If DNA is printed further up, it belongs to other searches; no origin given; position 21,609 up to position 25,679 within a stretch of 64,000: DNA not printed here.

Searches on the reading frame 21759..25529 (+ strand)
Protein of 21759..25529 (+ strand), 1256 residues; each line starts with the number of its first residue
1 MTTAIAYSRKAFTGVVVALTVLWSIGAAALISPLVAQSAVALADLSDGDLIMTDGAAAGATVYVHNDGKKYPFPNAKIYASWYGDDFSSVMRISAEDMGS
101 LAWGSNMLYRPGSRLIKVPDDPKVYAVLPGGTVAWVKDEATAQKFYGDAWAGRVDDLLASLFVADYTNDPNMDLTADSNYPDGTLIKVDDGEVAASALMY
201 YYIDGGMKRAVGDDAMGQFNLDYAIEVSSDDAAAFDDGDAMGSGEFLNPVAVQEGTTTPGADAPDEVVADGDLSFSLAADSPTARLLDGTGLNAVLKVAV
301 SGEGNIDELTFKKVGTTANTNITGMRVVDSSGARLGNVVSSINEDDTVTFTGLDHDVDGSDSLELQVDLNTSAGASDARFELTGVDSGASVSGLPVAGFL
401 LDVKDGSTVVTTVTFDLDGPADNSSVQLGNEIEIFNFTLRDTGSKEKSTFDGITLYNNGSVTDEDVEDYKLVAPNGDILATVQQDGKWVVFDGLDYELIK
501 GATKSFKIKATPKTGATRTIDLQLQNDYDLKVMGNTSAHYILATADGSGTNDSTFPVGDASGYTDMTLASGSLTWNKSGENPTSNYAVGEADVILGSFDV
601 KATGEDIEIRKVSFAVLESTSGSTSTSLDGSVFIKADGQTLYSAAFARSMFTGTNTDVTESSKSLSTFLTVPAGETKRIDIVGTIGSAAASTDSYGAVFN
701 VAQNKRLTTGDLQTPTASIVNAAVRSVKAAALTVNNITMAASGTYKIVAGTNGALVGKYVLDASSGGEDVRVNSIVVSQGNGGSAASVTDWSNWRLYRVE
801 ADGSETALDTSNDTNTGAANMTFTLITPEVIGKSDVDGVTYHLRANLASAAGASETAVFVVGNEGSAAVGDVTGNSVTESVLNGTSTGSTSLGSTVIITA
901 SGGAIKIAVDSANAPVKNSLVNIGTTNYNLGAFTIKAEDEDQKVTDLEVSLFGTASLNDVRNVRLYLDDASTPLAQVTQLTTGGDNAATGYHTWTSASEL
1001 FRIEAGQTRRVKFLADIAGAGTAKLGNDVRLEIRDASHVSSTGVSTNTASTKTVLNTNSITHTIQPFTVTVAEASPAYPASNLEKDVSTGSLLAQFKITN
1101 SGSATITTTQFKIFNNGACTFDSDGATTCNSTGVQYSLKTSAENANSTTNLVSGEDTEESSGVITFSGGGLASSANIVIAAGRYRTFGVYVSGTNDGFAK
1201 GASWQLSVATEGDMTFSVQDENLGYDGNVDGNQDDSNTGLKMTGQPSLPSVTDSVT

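Call 10: search_protein_families(library=pfam, proteins=[window:21759-25529:+], max_evalue=0.01)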
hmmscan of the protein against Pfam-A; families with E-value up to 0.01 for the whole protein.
window:21759-25529:+ (1256 aa): 0 families

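Call 17: find_homologous_proteins(query=window:21759-25529:+, max_evalue=1e-10)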
Query window:21759-25529:+ (1256 aa): 62 proteins with E <= 1e-10 among 8000 candidates.
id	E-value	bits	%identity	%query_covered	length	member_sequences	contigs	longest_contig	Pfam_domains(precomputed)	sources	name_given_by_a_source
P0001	0.0e+0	2691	100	100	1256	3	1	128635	-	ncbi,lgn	-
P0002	0.0e+0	1553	60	100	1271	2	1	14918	-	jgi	-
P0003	0.0e+0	1522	59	100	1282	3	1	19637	-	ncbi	-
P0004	0.0e+0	1518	59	100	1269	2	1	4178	-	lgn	-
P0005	0.0e+0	1459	57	100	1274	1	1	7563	-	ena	-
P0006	0.0e+0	1110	58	77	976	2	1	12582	-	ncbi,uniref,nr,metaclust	ncbi:hypothetical protein A3H75_01450 [Candidatus Uhrbacteria bacterium RIFCSPLOWO2_02_FULL_51_9]|un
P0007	1.5e-51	194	50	17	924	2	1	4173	PF02369.23,PF09134.17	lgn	-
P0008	1.2e-48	184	29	78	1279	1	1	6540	-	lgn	-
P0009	3.2e-48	183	28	75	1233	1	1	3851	-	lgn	-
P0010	3.6e-48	183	30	56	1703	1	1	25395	-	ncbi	-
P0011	1.1e-46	178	49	15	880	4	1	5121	PF02369.23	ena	-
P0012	5.1e-46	176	27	76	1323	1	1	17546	-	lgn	-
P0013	1.4e-45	174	28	85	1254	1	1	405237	-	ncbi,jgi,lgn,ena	ncbi:MAG: hypothetical protein WC465_01395 [Patescibacteria group bacterium]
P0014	2.4e-45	173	28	50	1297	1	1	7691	-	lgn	-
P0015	1.6e-43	167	29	71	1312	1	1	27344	-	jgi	jgi:hypothetical protein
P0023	1.2e-37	148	29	49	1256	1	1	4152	-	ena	-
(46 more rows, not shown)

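Call 18: find_encoding_contigs(protein=P0002, flank=4000, max_places=2)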
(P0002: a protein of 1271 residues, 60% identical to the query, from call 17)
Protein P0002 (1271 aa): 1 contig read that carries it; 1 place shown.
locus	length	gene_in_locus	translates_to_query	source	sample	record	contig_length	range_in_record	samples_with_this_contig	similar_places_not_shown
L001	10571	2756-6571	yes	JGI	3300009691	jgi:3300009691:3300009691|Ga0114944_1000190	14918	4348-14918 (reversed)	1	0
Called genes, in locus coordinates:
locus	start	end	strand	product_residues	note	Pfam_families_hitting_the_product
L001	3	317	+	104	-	?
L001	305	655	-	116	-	PF12728:HTH_17 (weak)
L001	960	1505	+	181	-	PF04542:Sigma70_r2, PF08281:Sigma70_r4_2, PF04545:Sigma70_r4 (weak)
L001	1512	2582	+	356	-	PF18915:DUF5667 (faint)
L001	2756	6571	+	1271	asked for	-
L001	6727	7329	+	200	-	PF18884:TSP3_bac (weak)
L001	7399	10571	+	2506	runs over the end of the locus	?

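Call 19: find_encoding_contigs(protein=P0003, flank=4000, max_places=2)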
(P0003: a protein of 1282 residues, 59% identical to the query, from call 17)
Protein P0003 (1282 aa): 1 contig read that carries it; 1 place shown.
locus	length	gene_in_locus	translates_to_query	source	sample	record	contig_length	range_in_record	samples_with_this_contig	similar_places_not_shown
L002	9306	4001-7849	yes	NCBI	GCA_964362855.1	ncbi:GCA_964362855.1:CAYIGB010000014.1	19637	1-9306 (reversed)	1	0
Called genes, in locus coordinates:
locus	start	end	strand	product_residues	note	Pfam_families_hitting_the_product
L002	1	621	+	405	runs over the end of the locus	PF13439:Glyco_transf_4, PF13477:Glyco_trans_4_2 (weak), PF13579:Glyco_trans_4_4, PF00534:Glycos_transf_1, PF13692:Glyco_trans_1_4, PF13524:Glyco_trans_1_2 (weak)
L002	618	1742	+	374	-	PF13439:Glyco_transf_4, PF13579:Glyco_trans_4_4, PF20706:GT4-conflict, PF00534:Glycos_transf_1, PF13692:Glyco_trans_1_4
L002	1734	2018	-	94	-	PF13518:HTH_28 (faint), PF12728:HTH_17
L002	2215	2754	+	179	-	PF04542:Sigma70_r2, PF08281:Sigma70_r4_2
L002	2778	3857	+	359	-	PF18915:DUF5667 (weak)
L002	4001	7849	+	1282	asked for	-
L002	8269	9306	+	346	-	?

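Call 20: find_encoding_contigs(protein=P0005, flank=4000, max_places=2)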
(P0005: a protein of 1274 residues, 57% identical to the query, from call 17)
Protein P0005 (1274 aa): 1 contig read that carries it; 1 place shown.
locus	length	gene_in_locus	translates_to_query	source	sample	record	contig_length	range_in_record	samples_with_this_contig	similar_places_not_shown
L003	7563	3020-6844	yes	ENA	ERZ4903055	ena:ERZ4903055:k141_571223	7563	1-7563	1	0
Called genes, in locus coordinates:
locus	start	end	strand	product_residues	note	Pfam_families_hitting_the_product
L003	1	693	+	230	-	?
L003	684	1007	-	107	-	PF12728:HTH_17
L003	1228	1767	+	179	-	PF04542:Sigma70_r2, PF08281:Sigma70_r4_2, PF04545:Sigma70_r4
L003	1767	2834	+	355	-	PF18915:DUF5667 (weak)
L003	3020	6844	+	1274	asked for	-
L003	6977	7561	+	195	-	?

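Call 21: find_encoding_contigs(protein=P0006, flank=4000, max_places=2)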
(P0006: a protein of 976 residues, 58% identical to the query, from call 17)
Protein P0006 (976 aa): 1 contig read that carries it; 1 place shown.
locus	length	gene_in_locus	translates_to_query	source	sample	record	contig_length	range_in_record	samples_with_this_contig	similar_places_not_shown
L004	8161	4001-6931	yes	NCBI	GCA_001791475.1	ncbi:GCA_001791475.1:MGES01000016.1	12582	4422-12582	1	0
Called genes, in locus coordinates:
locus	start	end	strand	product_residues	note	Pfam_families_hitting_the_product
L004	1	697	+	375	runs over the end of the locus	PF20706:GT4-conflict, PF13439:Glyco_transf_4, PF13579:Glyco_trans_4_4, PF00534:Glycos_transf_1, PF13692:Glyco_trans_1_4, PF13524:Glyco_trans_1_2 (faint)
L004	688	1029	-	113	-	PF12728:HTH_17 (weak)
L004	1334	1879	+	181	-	PF04542:Sigma70_r2, PF08281:Sigma70_r4_2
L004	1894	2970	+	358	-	PF18915:DUF5667 (faint)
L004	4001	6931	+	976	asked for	-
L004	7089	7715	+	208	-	PF18884:TSP3_bac (faint)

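Call 29: find_related_loci(query=A2, collection=genome_contigs, flank=6000)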
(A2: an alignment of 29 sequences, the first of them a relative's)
Query A2 (1256 aa) in genome_contigs; peptide patterns used: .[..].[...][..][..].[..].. (x = any residue, [..] = any of these).
598 stretches matched a pattern (row limit reached: there are more); 529 encode a relative of the query (tblastn E <= 1e-3); the best 80 are kept; 79 distinct loci.
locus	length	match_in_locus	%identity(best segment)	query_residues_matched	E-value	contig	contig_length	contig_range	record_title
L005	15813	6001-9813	60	1-1256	0e+0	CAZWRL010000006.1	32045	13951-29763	MAG TPA_asm: uncultured Gammaproteobacteria bacterium isolate binchicken_co21_262 genome assembly, contig: NODE_512_leng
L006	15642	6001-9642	33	9-1252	3e-140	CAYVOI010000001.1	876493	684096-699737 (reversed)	MAG TPA_asm: uncultured Gammaproteobacteria bacterium isolate SRP273308_co1_307 genome assembly, contig: NODE_2_length_8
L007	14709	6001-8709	31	9-966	6e-93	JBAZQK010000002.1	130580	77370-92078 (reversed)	MAG: Patescibacteria group bacterium isolate SO_2017_SWC_51 scaffold_158_c1_LP-4_2017, whole genome shotgun sequence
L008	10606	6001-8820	30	23-1026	2e-82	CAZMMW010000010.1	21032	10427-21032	MAG TPA_asm: uncultured Gammaproteobacteria bacterium isolate SRP257756_co1_229 genome assembly, contig: NODE_2008_lengt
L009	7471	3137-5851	30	9-966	2e-79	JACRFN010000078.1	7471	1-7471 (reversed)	MAG: Candidatus Kerfeldbacteria bacterium isolate NC_groundwater_1726_Pr3_B-0.1um_50_13 SR-2_scaffold_141_2204322, whole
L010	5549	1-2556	31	82-968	7e-77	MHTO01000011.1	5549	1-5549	MAG: Candidatus Wildermuthbacteria bacterium GWA2_46_15 gwa2_scaffold_26466, whole genome shotgun sequence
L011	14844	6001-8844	30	9-983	9e-77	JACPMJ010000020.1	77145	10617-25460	MAG: Candidatus Uhrbacteria bacterium isolate NC_groundwater_546_Ag_S-0.1um_45_9 S35_SO-1_scaffold_279464, whole genome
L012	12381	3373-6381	29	1-990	3e-75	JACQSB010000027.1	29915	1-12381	MAG: Candidatus Uhrbacteria bacterium isolate NC_groundwater_1374_Ag_S-0.2um_48_44 S_p2_S4_coassembly_k141_3743328, whol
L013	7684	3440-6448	28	1-990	9e-72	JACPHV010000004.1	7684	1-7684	MAG: Candidatus Uhrbacteria bacterium isolate NC_groundwater_423_Ag_B-0.1um_48_14 GD18-4_B1_scaffold_66586, whole genome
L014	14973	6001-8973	30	9-1046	1e-71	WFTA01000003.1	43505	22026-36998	MAG: Patescibacteria group bacterium isolate S139_112 k151_112555, whole genome shotgun sequence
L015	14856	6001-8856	28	51-990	5e-72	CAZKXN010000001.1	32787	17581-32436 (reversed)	MAG TPA_asm: uncultured Gammaproteobacteria bacterium isolate binchicken_co266_140 genome assembly, contig: NODE_2307_le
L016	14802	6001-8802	30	9-982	2e-68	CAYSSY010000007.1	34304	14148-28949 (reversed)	MAG TPA_asm: uncultured Gammaproteobacteria bacterium isolate binchicken_co66_283 genome assembly, contig: NODE_2130_len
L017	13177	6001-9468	28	9-1216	2e-64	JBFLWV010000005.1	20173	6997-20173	MAG: Patescibacteria group bacterium isolate MAG041 MAG041_5, whole genome shotgun sequence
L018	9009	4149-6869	30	7-958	1e-62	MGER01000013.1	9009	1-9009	MAG: Candidatus Uhrbacteria bacterium RIFCSPLOWO2_02_FULL_49_11 rifcsplowo2_02_scaffold_13904, whole genome shotgun sequ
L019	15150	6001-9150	28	9-1099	6e-61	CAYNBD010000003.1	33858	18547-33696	MAG TPA_asm: uncultured Gammaproteobacteria bacterium isolate binchicken_co129_838 genome assembly, contig: NODE_3301_le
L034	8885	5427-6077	46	45-266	2e-52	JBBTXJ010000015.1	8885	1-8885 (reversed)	MAG: Patescibacteria group bacterium isolate H51-bin222_1 H51_bin222_1_000000000015, whole genome shotgun sequence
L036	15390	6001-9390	47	32-246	1e-51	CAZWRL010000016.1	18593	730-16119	MAG TPA_asm: uncultured Gammaproteobacteria bacterium isolate binchicken_co21_262 genome assembly, contig: NODE_1660_len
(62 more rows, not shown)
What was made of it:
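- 21759..25529 (+): 1256-aa protein: N-terminal membrane helix, EccB-like repeat region, then a long region with no recognised family; predicted envelope or surface protein. It is the gene downstream of the motif. Family of more than 529 relatives in Patescibacteria genomes (call 29).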

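Call 72: search_solved_structures(query=A2, max_evalue=1)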
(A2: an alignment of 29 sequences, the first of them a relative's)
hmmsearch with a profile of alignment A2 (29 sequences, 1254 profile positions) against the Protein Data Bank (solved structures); distinct sequences matched with E-value up to 1: 0.

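Call 73: search_protein_families(library=ncbifam, proteins=[window:21759-25529:+], max_evalue=0.01)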
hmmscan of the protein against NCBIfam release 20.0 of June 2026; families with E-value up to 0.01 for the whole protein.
window:21759-25529:+ (1256 aa): 0 families

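Call 75: find_encoding_contigs(protein=P0001, flank=1500, max_places=10)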
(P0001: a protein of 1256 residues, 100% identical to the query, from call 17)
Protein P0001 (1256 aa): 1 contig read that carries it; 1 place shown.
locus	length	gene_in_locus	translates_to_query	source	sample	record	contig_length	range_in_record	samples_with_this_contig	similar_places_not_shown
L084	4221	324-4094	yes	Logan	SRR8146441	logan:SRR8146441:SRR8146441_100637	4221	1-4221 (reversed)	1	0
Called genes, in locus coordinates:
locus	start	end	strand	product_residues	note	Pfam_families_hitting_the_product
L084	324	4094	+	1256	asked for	-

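Call 106: find_related_loci(query=A16, collection=metagenome_contigs, flank=4000)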
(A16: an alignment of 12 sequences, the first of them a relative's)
Query A16 (395 aa) in metagenome_contigs; peptide patterns used: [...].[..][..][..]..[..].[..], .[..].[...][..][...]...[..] (x = any residue, [..] = any of these).
318 stretches matched a pattern; 149 encode a relative of the query (tblastn E <= 1e-3); the best 80 are kept; 80 distinct loci.
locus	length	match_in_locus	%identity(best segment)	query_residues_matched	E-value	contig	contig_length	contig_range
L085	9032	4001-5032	50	1-357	3e-94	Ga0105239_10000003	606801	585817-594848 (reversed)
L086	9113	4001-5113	46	1-372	7e-90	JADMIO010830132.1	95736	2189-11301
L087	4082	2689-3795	47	1-373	8e-90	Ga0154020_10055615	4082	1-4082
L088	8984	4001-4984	48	1-336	2e-84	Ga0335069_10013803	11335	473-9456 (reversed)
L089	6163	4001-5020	47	1-339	8e-84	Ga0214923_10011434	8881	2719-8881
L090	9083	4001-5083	46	1-373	1e-83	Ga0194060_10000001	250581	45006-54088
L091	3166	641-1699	45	1-354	1e-82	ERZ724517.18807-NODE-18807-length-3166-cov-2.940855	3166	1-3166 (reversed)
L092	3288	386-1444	45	1-354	2e-82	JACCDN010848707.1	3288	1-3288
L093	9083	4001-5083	46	1-365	5e-80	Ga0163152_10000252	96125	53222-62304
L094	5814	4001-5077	42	1-348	1e-76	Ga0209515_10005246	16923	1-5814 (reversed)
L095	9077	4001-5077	42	1-348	1e-76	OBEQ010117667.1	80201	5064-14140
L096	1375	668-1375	56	1-238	3e-81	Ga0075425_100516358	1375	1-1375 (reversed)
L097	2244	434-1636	42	1-393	2e-75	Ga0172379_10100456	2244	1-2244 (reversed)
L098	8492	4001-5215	40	1-395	2e-72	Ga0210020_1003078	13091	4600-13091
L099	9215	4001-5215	40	1-395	2e-72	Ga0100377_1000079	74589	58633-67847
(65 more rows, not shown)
